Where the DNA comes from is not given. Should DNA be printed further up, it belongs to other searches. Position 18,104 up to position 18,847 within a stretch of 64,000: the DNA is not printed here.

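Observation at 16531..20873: ABC exporter + S24/S26-type peptidase + consensus-promoter secreted protein + SLH surface protein, immediately upstream of the RiPP-like cassette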

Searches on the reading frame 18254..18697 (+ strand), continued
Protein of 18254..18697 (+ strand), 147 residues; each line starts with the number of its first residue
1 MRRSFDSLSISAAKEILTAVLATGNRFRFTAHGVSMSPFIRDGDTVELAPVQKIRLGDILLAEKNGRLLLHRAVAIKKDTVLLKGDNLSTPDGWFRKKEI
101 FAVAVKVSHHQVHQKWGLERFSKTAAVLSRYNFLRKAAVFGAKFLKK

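Call 29: search_protein_families(library=ncbifam, proteins=[L038:6269-8368:+, L038:8376-9569:+, L038:9610-9906:+, L038:9824-10438:+, L038:10447-11580:+, L038:11610-13430:+], max_evalue=0.00001)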
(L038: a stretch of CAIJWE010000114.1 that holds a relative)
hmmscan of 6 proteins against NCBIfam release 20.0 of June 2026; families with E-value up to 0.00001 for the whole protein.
L038:6269-8368:+ (699 aa): 49 families (the best 25 are shown)
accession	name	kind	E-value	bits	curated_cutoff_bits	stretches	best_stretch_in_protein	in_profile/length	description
TIGR04545.1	rSAM_ahbD_hemeb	equivalog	3.8e-30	105.5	500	1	50-215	3-168/339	heme b synthase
TIGR04055.1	rSAM_NirJ2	equivalog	4.1e-29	102.1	500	1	51-215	4-167/326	putative heme d1 biosynthesis radical SAM protein NirJ2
TIGR03962.1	mycofact_rSAM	equivalog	3.6e-28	98.7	265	1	46-350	11-311/339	mycofactocin radical SAM maturase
TIGR04251.1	SCM_rSAM_ScmF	equivalog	2.4e-26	93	400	1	48-213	5-173/353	SynChlorMet cassette radical SAM/SPASM protein ScmF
TIGR04053.2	TIGR04053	equivalog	5.5e-21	75.2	395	1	46-218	7-183/366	TIGR04053 family radical SAM/SPASM domain-containing protein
TIGR04546.1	rSAM_ahbC_deAc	equivalog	9.2e-21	74.1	650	1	49-206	41-197/390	12,18-didecarboxysiroheme deacetylase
TIGR02668.1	moaA_archaeal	equivalog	1.9e-20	73.1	325.25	1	49-211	12-175/303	GTP 3',8-cyclase MoaA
TIGR04054.1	rSAM_NirJ1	equivalog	5e-20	71.5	650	1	49-211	38-199/387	putative heme d1 biosynthesis radical SAM protein NirJ1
NF001199.0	PRK00164.2-1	equivalog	6.2e-20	71.5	231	1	51-215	16-181/308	GTP 3',8-cyclase MoaA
TIGR04250.1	SCM_rSAM_ScmE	equivalog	7.9e-20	71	400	1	47-208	3-164/358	SynChlorMet cassette radical SAM/SPASM protein ScmE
TIGR04051.1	rSAM_NirJ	equivalog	1.3e-19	70.4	515.45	1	49-210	4-164/354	heme d1 biosynthesis radical SAM protein NirJ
TIGR04347.1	pseudo_SAM_Halo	equivalog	5.1e-18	65.5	525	1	49-205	40-195/390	TIGR04347 family pseudo-SAM/SPASM protein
NF045574.1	sacti_mat_StsB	exception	5.4e-18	65.1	625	1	48-213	97-260/466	StsB family radical SAM/SPASM domain sactipeptide maturase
NF050035.1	rSAM_WgK_link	exception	2.6e-17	62.9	650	1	43-183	5-145/367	radical SAM/SPASM peptide maturase WgkB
TIGR02666.1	moaA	equivalog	2.7e-17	62.8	284.05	1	53-213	16-184/336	GTP 3',8-cyclase MoaA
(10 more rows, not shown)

L038:8376-9569:+ (397 aa): 45 families (the best 25 are shown)
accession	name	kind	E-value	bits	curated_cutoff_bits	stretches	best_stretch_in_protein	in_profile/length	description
TIGR04545.1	rSAM_ahbD_hemeb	equivalog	3.1e-25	89.4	500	1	26-171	3-144/339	heme b synthase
TIGR04546.1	rSAM_ahbC_deAc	equivalog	2.5e-22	79.2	650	1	28-160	44-171/390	12,18-didecarboxysiroheme deacetylase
TIGR04055.1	rSAM_NirJ2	equivalog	3e-22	79.6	500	1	28-337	5-307/326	putative heme d1 biosynthesis radical SAM protein NirJ2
TIGR04347.1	pseudo_SAM_Halo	equivalog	1.4e-21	77.2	525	1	28-163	43-173/390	TIGR04347 family pseudo-SAM/SPASM protein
TIGR04251.1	SCM_rSAM_ScmF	equivalog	4.7e-20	72.3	400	1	23-166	4-146/353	SynChlorMet cassette radical SAM/SPASM protein ScmF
NF045574.1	sacti_mat_StsB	exception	2.4e-18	66.2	625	1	24-164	97-231/466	StsB family radical SAM/SPASM domain sactipeptide maturase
TIGR02109.1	PQQ_syn_pqqE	equivalog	9.3e-18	64.3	381.35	1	27-170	11-150/358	pyrroloquinoline quinone biosynthesis protein PqqE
TIGR03962.1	mycofact_rSAM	equivalog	1.1e-17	64.2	265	1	27-165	16-148/339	mycofactocin radical SAM maturase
TIGR02668.1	moaA_archaeal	equivalog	1.3e-17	63.8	325.25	1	24-163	11-145/303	GTP 3',8-cyclase MoaA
TIGR04054.1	rSAM_NirJ1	equivalog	1.5e-17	63.3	650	1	28-159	41-167/387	putative heme d1 biosynthesis radical SAM protein NirJ1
TIGR04250.1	SCM_rSAM_ScmE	equivalog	4.2e-17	62.1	400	1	25-172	5-148/358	SynChlorMet cassette radical SAM/SPASM protein ScmE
NF050035.1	rSAM_WgK_link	exception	5.8e-17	61.7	650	1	25-168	11-150/367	radical SAM/SPASM peptide maturase WgkB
TIGR04051.1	rSAM_NirJ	equivalog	2.6e-16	59.6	515.45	1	28-165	7-139/354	heme d1 biosynthesis radical SAM protein NirJ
TIGR04317.1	W_rSAM_matur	equivalog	6.8e-16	58.3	380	1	24-175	5-150/349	tungsten cofactor oxidoreductase radical SAM maturase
NF001199.0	PRK00164.2-1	equivalog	9.1e-16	57.9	231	1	25-160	14-144/308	GTP 3',8-cyclase MoaA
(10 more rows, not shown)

L038:9610-9906:+ (98 aa): 1 family
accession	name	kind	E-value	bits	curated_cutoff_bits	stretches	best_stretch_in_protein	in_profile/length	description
TIGR03859.1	PQQ_PqqD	equivalog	8.6e-08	32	46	1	40-89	26-74/81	pyrroloquinoline quinone biosynthesis peptide chaperone PqqD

L038:9824-10438:+ (204 aa): 1 family
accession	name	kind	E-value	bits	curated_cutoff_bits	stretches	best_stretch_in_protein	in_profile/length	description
TIGR02228.1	sigpep_I_arch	equivalog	1e-13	51.5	51.85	1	66-153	24-120/158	signal peptidase I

L038:10447-11580:+ (377 aa): 53 families (the best 25 are shown)
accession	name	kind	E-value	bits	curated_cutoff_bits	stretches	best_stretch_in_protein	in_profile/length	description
TIGR04545.1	rSAM_ahbD_hemeb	equivalog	3.6e-27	95.7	500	1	30-187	5-159/339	heme b synthase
TIGR04546.1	rSAM_ahbC_deAc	equivalog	3.8e-25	88.5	650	1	30-187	44-197/390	12,18-didecarboxysiroheme deacetylase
TIGR04051.1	rSAM_NirJ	equivalog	5.5e-24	84.8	515.45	1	31-200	8-173/354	heme d1 biosynthesis radical SAM protein NirJ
TIGR04347.1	pseudo_SAM_Halo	equivalog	1.3e-23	83.9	525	1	29-221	42-229/390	TIGR04347 family pseudo-SAM/SPASM protein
NF045574.1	sacti_mat_StsB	exception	1.5e-22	80.1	625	1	27-189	98-255/466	StsB family radical SAM/SPASM domain sactipeptide maturase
TIGR04250.1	SCM_rSAM_ScmE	equivalog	5.9e-22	78.1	400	1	26-353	4-343/358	SynChlorMet cassette radical SAM/SPASM protein ScmE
TIGR03962.1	mycofact_rSAM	equivalog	1.1e-21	77.4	265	1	29-193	16-176/339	mycofactocin radical SAM maturase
TIGR04340.1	rSAM_ACGX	hypoth_equivalog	1.2e-21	77.4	400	1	24-188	2-167/341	radical SAM/SPASM domain protein, ACGX system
TIGR04251.1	SCM_rSAM_ScmF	equivalog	1.4e-21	77.3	400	1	30-362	9-345/353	SynChlorMet cassette radical SAM/SPASM protein ScmF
TIGR02668.1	moaA_archaeal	equivalog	2.9e-20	72.5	325.25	1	22-190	7-173/303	GTP 3',8-cyclase MoaA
TIGR04054.1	rSAM_NirJ1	equivalog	5.5e-20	71.3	650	1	30-186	41-193/387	putative heme d1 biosynthesis radical SAM protein NirJ1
TIGR04055.1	rSAM_NirJ2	equivalog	3.5e-19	69.5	500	1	31-190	6-161/326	putative heme d1 biosynthesis radical SAM protein NirJ2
NF001199.0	PRK00164.2-1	equivalog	4.8e-19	68.6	231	1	21-189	8-174/308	GTP 3',8-cyclase MoaA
TIGR04053.2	TIGR04053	equivalog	6.5e-19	68.4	395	1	30-188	13-171/366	TIGR04053 family radical SAM/SPASM domain-containing protein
TIGR04133.1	rSAM_w_lipo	hypoth_equivalog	4.7e-18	65.2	425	1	16-347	16-340/350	TIGR04133 family radical SAM/SPASM protein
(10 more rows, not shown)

L038:11610-13430:+ (606 aa): 183 families (the best 25 are shown)
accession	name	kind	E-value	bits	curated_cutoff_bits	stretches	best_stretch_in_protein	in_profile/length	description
TIGR02203.1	MsbA_lipidA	equivalog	5e-74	249.8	602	1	41-594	16-563/572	lipid A export permease/ATP-binding protein MsbA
TIGR02204.1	MsbA_rel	hypoth_equivalog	8.4e-70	236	780.4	1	98-595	77-570/576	ABC transporter, permease/ATP-binding protein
TIGR01846.1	type_I_sec_HlyB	subfamily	4.9e-68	230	725.55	1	82-599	182-691/694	type I secretion system permease/ATPase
NF010178.0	PRK13657.1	equivalog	9.7e-67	225.7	733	1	290-595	265-565/588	glucan ABC transporter ATP-binding protein/ permease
NF052233.1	CphA_assoc_ABC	equivalog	1.6e-66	225.1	880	1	332-599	481-742/766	cyanophycin metabolism-associated ABC transporter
NF045513.1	HepA_fam_ABC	equivalog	9e-65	219.3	725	1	352-596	366-605/610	heterocyst formation ABC transporter subunit HepA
TIGR00958.1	3a01208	subfamily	3.3e-64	217.4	874.6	1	303-594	425-708/711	antigen peptide transporter 2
NF008381.0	PRK11176.1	equivalog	2.3e-58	198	867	1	246-595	230-574/582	lipid A ABC transporter ATP-binding protein/permease MsbA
TIGR03375.1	type_I_sec_LssB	subfamily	1.3e-57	195.6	693.1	1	336-588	442-690/696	type I secretion system permease/ATPase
TIGR02857.1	CydD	equivalog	3.7e-57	194.5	435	1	331-569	294-526/529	thiol reductant ABC exporter subunit CydD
TIGR01192.1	chvA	subfamily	6.3e-57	193.5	585.4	1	293-597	268-567/585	glucan export ABC transporter ATP-binding protein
NF008364.0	PRK11160.1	equivalog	1.1e-54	186.1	630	1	202-596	183-571/575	heme ABC transporter ATP-binding protein/permease CydC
TIGR03797.1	NHLM_micro_ABC2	equivalog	4.8e-53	180.7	709.4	1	71-595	166-680/686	NHLP bacteriocin export ABC transporter permease/ATPase subunit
TIGR03796.1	NHLM_micro_ABC1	equivalog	1.4e-51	175.6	853.3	1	109-595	224-707/710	NHLP family bacteriocin export ABC transporter peptidase/permease/ATPase subunit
TIGR01842.1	type_I_sec_PrtD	subfamily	1.4e-49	169.1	510.15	1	347-587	304-541/544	type I secretion system permease/ATPase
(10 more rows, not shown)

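Call 30: search_protein_families(library=pfam, proteins=[L038:6269-8368:+, L038:8376-9569:+, L038:9610-9906:+, L038:9824-10438:+, L038:10447-11580:+, L038:11610-13430:+], max_evalue=0.001)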
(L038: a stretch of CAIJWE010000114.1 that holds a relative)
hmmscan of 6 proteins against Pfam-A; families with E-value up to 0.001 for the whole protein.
L038:6269-8368:+ (699 aa): 1 family
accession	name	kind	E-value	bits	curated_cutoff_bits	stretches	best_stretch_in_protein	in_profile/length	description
PF04055.27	Radical_SAM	-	7.9e-24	85.1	29.5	1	53-209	3-166/166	Radical SAM superfamily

L038:8376-9569:+ (397 aa): 2 families
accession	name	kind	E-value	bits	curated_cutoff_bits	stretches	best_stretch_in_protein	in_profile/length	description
PF04055.27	Radical_SAM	-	4.1e-21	76.3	29.5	1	27-182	1-158/166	Radical SAM superfamily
PF13353.11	Fer4_12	-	0.00057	20.6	22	0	31-98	13-76/137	4Fe-4S single cluster domain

L038:9610-9906:+ (98 aa): 1 family
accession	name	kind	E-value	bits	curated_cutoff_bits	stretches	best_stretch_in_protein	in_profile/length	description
PF05402.18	PqqD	-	8.5e-14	52.1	23.4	1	38-94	10-66/67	Coenzyme PQQ synthesis protein D (PqqD)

L038:9824-10438:+ (204 aa): 1 family
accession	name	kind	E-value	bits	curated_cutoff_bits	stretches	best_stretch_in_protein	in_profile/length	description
PF00717.28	Peptidase_S24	-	3.6e-05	23.9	23.3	1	60-152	23-116/116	Peptidase S24-like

L038:10447-11580:+ (377 aa): 1 family
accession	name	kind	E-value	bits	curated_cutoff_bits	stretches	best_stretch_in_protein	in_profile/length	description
PF04055.27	Radical_SAM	-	6.7e-24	85.4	29.5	1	30-173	2-148/166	Radical SAM superfamily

L038:11610-13430:+ (606 aa): 3 families
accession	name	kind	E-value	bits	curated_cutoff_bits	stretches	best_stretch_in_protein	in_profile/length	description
PF00005.33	ABC_tran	-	2.9e-33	115.8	25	1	377-530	1-137/137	ABC transporter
PF13304.12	AAA_21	-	3.1e-05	24.6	27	0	389-417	1-31/304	AAA domain, putative AbiEii toxin, Type IV TA system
PF02463.25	SMC_N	-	0.00022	21.1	40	0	502-570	137-209/220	RecF/RecN/SMC N terminal domain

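Call 40: search_protein_families(library=phrogs, proteins=[window:18254-18697:+], max_evalue=0.01)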
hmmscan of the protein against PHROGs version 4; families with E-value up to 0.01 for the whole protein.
window:18254-18697:+ (147 aa): 1 family
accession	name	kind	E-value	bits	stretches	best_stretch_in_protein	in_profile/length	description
phrog_6201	-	transcription regulation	0.00024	22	1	24-100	25-102/121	CI-like repressor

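Call 49: list_cluster_members(proteins=[P0001, P0022, P0009, P0025])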
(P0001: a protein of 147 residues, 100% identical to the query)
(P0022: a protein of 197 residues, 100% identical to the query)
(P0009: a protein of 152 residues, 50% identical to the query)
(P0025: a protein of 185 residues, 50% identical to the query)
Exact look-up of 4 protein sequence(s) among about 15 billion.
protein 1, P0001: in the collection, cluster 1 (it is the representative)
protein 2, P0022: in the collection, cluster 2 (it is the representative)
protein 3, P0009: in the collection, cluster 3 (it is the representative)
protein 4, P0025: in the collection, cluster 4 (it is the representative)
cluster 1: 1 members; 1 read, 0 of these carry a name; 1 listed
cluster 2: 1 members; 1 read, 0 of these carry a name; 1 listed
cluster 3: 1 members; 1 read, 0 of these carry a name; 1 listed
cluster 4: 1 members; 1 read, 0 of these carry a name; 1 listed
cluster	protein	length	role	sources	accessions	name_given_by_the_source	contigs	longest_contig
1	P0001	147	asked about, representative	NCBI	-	-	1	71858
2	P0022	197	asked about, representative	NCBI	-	-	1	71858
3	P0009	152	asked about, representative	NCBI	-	-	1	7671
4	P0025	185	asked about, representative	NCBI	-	-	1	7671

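Call 62: predict_structure(alignment_id=A1)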
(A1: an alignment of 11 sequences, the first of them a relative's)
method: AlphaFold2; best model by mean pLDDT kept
length: 147 residues; sequences in the alignment: 11
mean_pLDDT: 89.1   pTM: 0.83
mean pLDDT of the five models: 89.1, 88.3, 87.7, 87.2, 85.0
residues with pLDDT >= 90: 105; 70-90: 32; 50-70: 5; < 50: 5
segments of 3 or more residues with pLDDT < 50: 1-4
pLDDT, mean of each block of 10 residues (from residue 1): 57 91 94 90 95 96 93 97 95 96 95 87 93 85 64
secondary structure, 60 per line:
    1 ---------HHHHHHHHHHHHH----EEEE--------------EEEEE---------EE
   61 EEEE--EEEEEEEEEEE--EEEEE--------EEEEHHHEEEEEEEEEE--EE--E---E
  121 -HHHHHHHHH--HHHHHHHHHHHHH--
elements in order: H10-22 E27-30 E45-49 E59-64 E67-77 E80-84 E93-96 E100-109 H122-130 H133-145

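Call 65: fold_search(model_id=the predicted structure, library=pdb)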
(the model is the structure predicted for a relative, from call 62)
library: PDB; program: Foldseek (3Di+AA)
matches with E <= 10: 844; with E <= 0.001: 5
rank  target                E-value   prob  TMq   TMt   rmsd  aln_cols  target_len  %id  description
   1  3k2z_B                1.3e-04  1.00  0.49  0.38   4.4        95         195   27  Crystal structure of a LexA protein from Thermotoga maritima (released 2010-10-06)
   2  3k2z_A                3.0e-04  1.00  0.49  0.38   2.4        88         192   28  Crystal structure of a LexA protein from Thermotoga maritima (released 2010-10-06)
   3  4wvg_A                5.3e-04  1.00  0.49  0.15   2.5       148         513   14  Crystal structure of the Type-I signal peptidase from Staphylococcus aureus (SpsB). (released 2015-09-23)
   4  1jhf_B                5.3e-04  1.00  0.48  0.61   3.5        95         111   23  LEXA G85D MUTANT (released 2001-09-19)
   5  7b5g_C                9.6e-04  1.00  0.46  0.52   4.6        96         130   23  Crystal structure of E.coli LexA in complex with nanobody NbSOS3(Nb14527) (released 2022-09-14)
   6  4n31_B                1.1e-03  1.00  0.51  0.55   3.5       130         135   12  Structure and activity of Streptococcus pyogenes SipA: a signal peptidase homologue essential for pilus polymerisation (released 2014-08-20)
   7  7p2p_A                1.1e-03  1.00  0.50  0.50   5.4       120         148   23  Human Signal Peptidase Complex Paralog A (SPC-A) (released 2021-10-06)
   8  1jhf_A                1.4e-03  1.00  0.45  0.35   4.0        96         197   21  LEXA G85D MUTANT (released 2001-09-19)
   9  6a2t                  1.5e-03  1.00  0.45  0.65   3.0        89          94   21  Mycobacterium tuberculosis LexA C-domain K197A (released 2019-01-23)
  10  6a2r_A                1.6e-03  1.00  0.46  0.65   4.9        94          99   21  Mycobacterium tuberculosis LexA C-domain II (released 2019-01-23)
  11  1jhe_A                1.7e-03  1.00  0.47  0.55   2.8        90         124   23  LEXA L89P Q92W E152A K156A MUTANT (released 2001-09-19)
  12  7ocj_F                1.8e-03  1.00  0.47  0.52   3.6        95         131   23  Crystal structure of E.coli LexA in complex with nanobody NbSOS2(Nb14509) (released 2022-10-26)
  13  3k3r_F                1.8e-03  1.00  0.46  0.40   2.8        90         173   23  Unrefined crystal structure of a LexA-DNA complex (released 2010-08-18)
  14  6a2q                  1.8e-03  1.00  0.43  0.61   3.4        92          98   21  Mycobacterium tuberculosis LexA C-domain I (released 2019-01-23)
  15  3jso_B                1.9e-03  1.00  0.47  0.37   3.8        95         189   23  Classic Protein With a New Twist: crystal structure of a LexA repressor DNA complex (released 2010-08-18)
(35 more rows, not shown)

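Call 78: search_protein_families(library=pfam, proteins=[L045:7423-8805:+, L063:6381-7448:+, L020:4459-6060:+, L037:14807-16033:+, L067:7039-7560:+], max_evalue=0.001)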
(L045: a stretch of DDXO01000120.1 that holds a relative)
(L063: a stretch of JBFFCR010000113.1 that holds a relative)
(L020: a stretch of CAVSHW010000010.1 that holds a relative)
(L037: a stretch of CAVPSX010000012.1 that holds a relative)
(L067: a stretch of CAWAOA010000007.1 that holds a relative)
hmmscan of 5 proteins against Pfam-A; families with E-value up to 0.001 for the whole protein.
L045:7423-8805:+ (461 aa): 1 family
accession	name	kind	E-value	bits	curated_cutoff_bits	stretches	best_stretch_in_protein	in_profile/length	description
PF14907.12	NTP_transf_5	-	3.1e-57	194.5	31.2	1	77-328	2-249/249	Uncharacterised nucleotidyltransferase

L063:6381-7448:+ (356 aa): 5 families
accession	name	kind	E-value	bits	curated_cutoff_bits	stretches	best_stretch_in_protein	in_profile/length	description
PF13649.12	Methyltransf_25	-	4.2e-16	59.8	27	1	162-255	4-97/97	Methyltransferase domain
PF08241.18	Methyltransf_11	-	2.6e-15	57.3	21.2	1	162-259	3-95/95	Methyltransferase domain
PF08242.18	Methyltransf_12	-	2.8e-08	34.8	30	1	162-257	3-98/98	Methyltransferase domain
PF13847.12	Methyltransf_31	-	5e-07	30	27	1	162-276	10-119/145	Methyltransferase domain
PF13489.12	Methyltransf_23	-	7.4e-07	29.5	27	1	152-275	19-131/164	Methyltransferase domain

L020:4459-6060:+ (534 aa): 3 families
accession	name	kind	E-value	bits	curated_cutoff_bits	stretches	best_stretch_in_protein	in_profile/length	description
PF04055.27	Radical_SAM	-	2.7e-11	44.3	29.5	1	34-193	2-154/166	Radical SAM superfamily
PF04459.17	DUF512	-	2.7e-07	30.5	25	1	289-368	97-173/202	Protein of unknown function (DUF512)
PF19238.5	Radical_SAM_2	-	5.9e-07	29.7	26.7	0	133-207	70-142/151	Radical SAM-like domain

L037:14807-16033:+ (409 aa): 3 families
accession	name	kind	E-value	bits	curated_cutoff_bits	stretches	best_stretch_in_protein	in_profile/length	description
PF22461.2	SLBB_2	-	7.1e-18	64.9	27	2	282-370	1-79/79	SLBB domain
PF02563.21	Poly_export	-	4e-14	53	28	1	75-163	5-76/77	Polysaccharide biosynthesis/export protein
PF10531.15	SLBB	-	3.7e-07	30.3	27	0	283-331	1-48/55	SLBB domain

L067:7039-7560:+ (174 aa): 0 families
